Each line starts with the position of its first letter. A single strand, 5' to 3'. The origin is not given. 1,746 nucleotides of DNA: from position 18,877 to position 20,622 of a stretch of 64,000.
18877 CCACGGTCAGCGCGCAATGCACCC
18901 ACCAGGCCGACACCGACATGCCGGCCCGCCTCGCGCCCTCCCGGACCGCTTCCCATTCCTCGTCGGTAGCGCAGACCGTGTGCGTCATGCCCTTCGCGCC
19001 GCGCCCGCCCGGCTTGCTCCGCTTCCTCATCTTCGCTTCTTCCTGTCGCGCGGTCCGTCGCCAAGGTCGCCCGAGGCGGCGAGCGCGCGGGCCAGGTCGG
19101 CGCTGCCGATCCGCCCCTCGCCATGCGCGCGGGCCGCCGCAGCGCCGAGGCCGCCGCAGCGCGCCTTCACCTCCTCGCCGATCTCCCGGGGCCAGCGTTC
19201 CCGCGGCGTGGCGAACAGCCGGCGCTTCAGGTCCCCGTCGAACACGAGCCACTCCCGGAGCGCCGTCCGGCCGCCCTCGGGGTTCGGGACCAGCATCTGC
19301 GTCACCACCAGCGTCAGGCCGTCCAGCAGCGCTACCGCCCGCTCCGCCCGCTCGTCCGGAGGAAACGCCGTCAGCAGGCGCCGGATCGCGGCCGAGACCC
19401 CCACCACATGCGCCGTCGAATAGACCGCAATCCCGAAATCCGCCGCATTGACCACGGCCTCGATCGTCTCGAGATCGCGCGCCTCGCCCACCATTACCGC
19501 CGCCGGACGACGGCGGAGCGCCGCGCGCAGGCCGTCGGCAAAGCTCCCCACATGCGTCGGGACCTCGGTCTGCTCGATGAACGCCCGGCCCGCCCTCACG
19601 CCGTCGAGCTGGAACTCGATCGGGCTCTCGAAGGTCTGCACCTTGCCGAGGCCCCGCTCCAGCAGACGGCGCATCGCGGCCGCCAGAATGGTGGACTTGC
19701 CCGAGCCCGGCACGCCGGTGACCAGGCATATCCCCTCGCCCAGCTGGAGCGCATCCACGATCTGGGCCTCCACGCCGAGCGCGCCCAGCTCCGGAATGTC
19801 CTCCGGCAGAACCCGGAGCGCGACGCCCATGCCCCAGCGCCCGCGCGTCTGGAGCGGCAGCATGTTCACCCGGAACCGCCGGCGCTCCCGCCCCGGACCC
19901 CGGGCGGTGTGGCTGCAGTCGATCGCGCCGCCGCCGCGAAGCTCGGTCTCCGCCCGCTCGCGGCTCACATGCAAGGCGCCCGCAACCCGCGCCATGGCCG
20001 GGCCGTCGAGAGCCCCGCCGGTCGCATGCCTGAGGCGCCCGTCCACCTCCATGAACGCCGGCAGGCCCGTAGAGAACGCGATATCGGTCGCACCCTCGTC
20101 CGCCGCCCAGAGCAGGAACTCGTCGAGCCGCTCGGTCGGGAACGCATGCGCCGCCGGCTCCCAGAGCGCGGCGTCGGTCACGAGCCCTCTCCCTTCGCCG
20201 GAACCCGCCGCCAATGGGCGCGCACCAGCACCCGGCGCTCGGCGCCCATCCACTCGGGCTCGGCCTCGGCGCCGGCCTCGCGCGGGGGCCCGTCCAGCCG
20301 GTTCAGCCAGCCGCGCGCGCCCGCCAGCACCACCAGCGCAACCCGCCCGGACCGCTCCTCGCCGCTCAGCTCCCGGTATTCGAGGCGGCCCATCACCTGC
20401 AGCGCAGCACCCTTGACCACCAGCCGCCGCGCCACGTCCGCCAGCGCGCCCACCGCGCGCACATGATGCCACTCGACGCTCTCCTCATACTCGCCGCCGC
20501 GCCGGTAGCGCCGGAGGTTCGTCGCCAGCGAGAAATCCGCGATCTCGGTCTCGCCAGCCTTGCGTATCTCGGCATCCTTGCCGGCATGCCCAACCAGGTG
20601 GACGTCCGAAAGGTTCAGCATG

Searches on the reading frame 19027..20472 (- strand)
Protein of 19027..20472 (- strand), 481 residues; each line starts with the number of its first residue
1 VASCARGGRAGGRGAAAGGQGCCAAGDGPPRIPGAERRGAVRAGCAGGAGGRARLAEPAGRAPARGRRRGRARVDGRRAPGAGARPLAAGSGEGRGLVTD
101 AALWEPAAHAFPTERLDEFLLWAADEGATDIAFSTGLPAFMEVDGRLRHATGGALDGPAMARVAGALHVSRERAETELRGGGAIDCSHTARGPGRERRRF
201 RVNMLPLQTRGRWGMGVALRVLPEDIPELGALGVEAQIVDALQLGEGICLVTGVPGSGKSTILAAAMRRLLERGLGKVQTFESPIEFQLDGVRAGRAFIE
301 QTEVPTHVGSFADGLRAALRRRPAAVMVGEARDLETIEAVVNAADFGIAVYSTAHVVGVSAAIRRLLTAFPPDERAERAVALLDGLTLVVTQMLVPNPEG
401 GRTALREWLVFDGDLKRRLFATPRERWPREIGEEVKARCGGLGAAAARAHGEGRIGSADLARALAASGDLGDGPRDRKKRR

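Call 10: search_protein_families(library=pfam, proteins=[window:19027-20472:-], max_evalue=0.01)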
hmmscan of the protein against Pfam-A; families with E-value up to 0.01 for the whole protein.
window:19027-20472:- (481 aa): 7 families
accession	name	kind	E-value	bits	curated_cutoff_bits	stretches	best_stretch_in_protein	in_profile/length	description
PF00437.27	T2SSE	-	3.9e-29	101.9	24.9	1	197-396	91-279/370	Type II/IV secretion system protein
PF13191.12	AAA_16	-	4e-06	27.9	32.6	1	240-333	17-96/167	AAA ATPase domain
PF13555.12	AAA_29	-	0.00083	19.5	27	1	246-268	22-44/61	P-loop containing region of AAA domain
PF13401.12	AAA_22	-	0.0017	19.1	27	1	245-286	4-33/130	AAA domain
PF20720.3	nSTAND3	-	0.0021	18.2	27.2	1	246-283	17-53/155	Novel STAND NTPase 3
PF13604.12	AAA_30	-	0.0029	17.8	27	1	240-274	12-46/191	AAA domain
PF13245.12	AAA_19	-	0.0078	16.8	25.1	0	243-274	8-39/134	AAA domain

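Call 23: search_dna_similar(query=window:19027-20472:-, collection=plasmids, mode=protein, max_rows=30, rows=spread)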
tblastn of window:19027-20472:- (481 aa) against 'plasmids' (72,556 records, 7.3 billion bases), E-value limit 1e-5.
Records with a match: 4678; places in all: 4845; records where one place covers at least 80% of the query: 0.
Best place of each record, by identity: <60% 4678.
By first word of the organism name: Escherichia 1805; Klebsiella 907; Salmonella 451; Pseudomonas 259; Enterobacter 179; Acinetobacter 161; Serratia 127; Shigella 112; Ralstonia 111; Citrobacter 75; and 149 more.
By predicted mobility (MOB-suite, as given by PLSDB): conjugative 3356; non-mobilizable 893; mobilizable 429.
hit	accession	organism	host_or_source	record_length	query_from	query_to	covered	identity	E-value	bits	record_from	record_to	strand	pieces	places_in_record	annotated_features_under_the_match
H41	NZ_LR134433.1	Legionella adelaidensis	environmental,Cooling tower water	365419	116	431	66%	39.9%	4e-48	185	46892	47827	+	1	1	dotB: Dot/Icm type IV secretion system ATPase DotB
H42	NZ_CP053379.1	Serratia marcescens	Drosophila melanogaster,whole organism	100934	116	431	66%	33.8%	4e-27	122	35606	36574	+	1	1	traJ: plasmid transfer ATPase TraJ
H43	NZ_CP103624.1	Escherichia coli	Homo sapiens,blood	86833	111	436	68%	31.5%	4e-24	113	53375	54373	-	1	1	traJ: plasmid transfer ATPase TraJ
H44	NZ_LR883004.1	Escherichia coli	-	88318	111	436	68%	31.5%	5e-24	113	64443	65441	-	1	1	traJ: plasmid transfer ATPase TraJ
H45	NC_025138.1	Escherichia coli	Homo sapiens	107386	111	436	68%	31.3%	3e-25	117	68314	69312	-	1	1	traJ: plasmid transfer ATPase TraJ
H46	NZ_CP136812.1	Citrobacter koseri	Homo sapiens,stool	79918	110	436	68%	31.1%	3e-24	114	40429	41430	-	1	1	traJ: plasmid transfer ATPase TraJ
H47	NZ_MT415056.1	Klebsiella pneumoniae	-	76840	118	436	66%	31.8%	5e-26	119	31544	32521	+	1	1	traJ: plasmid transfer ATPase TraJ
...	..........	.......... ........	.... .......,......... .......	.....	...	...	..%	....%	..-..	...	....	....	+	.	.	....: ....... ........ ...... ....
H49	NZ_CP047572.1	Escherichia coli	Homo sapiens,Bacterial pure ...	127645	111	431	67%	30.9%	2e-26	121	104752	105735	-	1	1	traJ: plasmid transfer ATPase TraJ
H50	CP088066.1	Escherichia coli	Homo sapiens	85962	111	431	67%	30.9%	2e-26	120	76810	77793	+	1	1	traJ: plasmid transfer ATPase TraJ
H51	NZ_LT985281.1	Escherichia coli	-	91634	111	431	67%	30.9%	2e-26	120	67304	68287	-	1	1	traJ: plasmid transfer ATPase TraJ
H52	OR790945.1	Escherichia coli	-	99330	111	431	67%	30.9%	2e-26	120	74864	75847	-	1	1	traJ: Transfer ATPase TraJ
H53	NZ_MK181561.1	Escherichia coli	-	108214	111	431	67%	30.9%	2e-26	120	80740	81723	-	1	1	traJ: plasmid transfer ATPase TraJ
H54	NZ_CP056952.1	Escherichia fergusonii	culture,Pooled sheep faecal samples ...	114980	111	431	67%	30.9%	2e-26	120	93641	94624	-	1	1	traJ: plasmid transfer ATPase TraJ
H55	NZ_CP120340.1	Salmonella enterica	food,State of Palestine: West Bank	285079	111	431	67%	30.9%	2e-26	120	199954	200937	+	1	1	traJ: plasmid transfer ATPase TraJ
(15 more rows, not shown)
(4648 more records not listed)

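Call 24: get_annotated_region(hit=H45, flank=7000)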
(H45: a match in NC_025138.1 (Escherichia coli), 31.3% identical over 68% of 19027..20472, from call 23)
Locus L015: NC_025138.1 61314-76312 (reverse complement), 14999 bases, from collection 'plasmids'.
description: Escherichia coli plasmid pH2332-107, complete sequence
organism: Escherichia coli (NCBI taxid 562)
taxonomy: Bacteria; Pseudomonadota; Gammaproteobacteria; Enterobacterales; Enterobacteriaceae; Escherichia; Escherichia coli
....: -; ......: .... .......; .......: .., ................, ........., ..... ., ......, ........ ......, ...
typing (MOB-suite, as given by PLSDB): conjugative; replicon IncK2/Z; relaxase MOBP; mating-pair formation MPF_I
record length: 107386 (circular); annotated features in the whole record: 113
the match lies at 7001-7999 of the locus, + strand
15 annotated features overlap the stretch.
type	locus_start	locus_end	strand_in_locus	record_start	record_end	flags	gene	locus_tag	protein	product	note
CDS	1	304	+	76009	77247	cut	pilV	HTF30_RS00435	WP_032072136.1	shufflon system plasmid conjugative transfer pilus tip adhesin PilV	-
CDS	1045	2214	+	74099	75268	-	-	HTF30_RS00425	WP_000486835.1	site-specific integrase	GO:0015074 - DNA integration [Evidence IEA]; GO:0006310 - DNA recombination [Evidence IEA]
CDS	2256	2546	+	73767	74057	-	-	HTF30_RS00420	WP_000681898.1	hypothetical protein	-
CDS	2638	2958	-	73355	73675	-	-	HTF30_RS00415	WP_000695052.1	hypothetical protein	-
CDS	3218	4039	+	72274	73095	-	-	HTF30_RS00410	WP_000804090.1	hypothetical protein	-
CDS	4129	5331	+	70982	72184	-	-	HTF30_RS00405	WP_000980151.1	conjugal transfer protein TraF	-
CDS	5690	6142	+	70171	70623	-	-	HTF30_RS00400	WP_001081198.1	DotD/TraH family lipoprotein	-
CDS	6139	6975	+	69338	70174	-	-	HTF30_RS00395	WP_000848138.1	type IV secretory system conjugative DNA transfer family protein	-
CDS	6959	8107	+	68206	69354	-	traJ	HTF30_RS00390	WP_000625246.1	plasmid transfer ATPase TraJ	-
CDS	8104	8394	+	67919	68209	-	-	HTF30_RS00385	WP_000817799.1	hypothetical protein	-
CDS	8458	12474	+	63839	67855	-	-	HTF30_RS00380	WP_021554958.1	LPD7 domain-containing protein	-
CDS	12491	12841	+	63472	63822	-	-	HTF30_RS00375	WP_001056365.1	hypothetical protein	-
CDS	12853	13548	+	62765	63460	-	-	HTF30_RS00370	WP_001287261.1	DotI/IcmL family type IV secretion protein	-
CDS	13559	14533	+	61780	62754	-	-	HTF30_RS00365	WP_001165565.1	DotH/IcmK family type IV secretion protein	-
CDS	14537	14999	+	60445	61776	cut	traO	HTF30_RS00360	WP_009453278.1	conjugal transfer protein TraO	-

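Call 27: get_annotated_region(hit=H53, flank=6000)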
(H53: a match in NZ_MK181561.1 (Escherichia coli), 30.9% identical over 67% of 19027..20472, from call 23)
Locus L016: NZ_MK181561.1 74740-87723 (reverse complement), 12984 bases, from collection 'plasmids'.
description: Escherichia coli plasmid p14011252, complete sequence
organism: Escherichia coli (NCBI taxid 562)
taxonomy: Bacteria; Pseudomonadota; Gammaproteobacteria; Enterobacterales; Enterobacteriaceae; Escherichia; Escherichia coli
host: -; source: -; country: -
typing (MOB-suite, as given by PLSDB): conjugative; replicon IncI-gamma/K1; relaxase MOBP; mating-pair formation MPF_I
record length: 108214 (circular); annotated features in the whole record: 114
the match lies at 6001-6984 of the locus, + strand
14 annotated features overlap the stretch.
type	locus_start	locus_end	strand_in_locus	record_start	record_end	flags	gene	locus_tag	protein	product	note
CDS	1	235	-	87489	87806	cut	-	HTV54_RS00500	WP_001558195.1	hypothetical protein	-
CDS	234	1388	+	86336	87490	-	-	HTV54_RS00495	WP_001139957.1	site-specific integrase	GO:0015074 - DNA integration [Evidence IEA]; GO:0006310 - DNA recombination [Evidence IEA]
CDS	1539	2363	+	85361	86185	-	traE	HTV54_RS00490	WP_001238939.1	conjugal transfer protein TraE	-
CDS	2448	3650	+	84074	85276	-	-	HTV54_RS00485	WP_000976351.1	conjugal transfer protein TraF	-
CDS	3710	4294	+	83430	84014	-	-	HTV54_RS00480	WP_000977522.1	histidine phosphatase family protein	-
CDS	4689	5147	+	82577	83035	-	traH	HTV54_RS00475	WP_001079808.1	IncI1-type conjugal transfer lipoprotein TraH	-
CDS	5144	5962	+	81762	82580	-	traI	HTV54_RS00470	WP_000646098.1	IncI1-type conjugal transfer lipoprotein TraI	-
CDS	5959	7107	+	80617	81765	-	traJ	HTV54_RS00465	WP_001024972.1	plasmid transfer ATPase TraJ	-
CDS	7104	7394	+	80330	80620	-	-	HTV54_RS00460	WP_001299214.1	hypothetical protein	-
CDS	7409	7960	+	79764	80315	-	-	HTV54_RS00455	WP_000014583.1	phospholipase D family protein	-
CDS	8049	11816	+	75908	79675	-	-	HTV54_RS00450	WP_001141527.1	LPD7 domain-containing protein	-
CDS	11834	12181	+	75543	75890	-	-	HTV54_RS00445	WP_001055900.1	conjugal transfer protein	-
CDS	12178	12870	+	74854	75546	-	-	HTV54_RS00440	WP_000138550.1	DotI/IcmL family type IV secretion protein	-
CDS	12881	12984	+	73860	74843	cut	traN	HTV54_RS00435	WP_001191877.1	IncI1-type conjugal transfer protein TraN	-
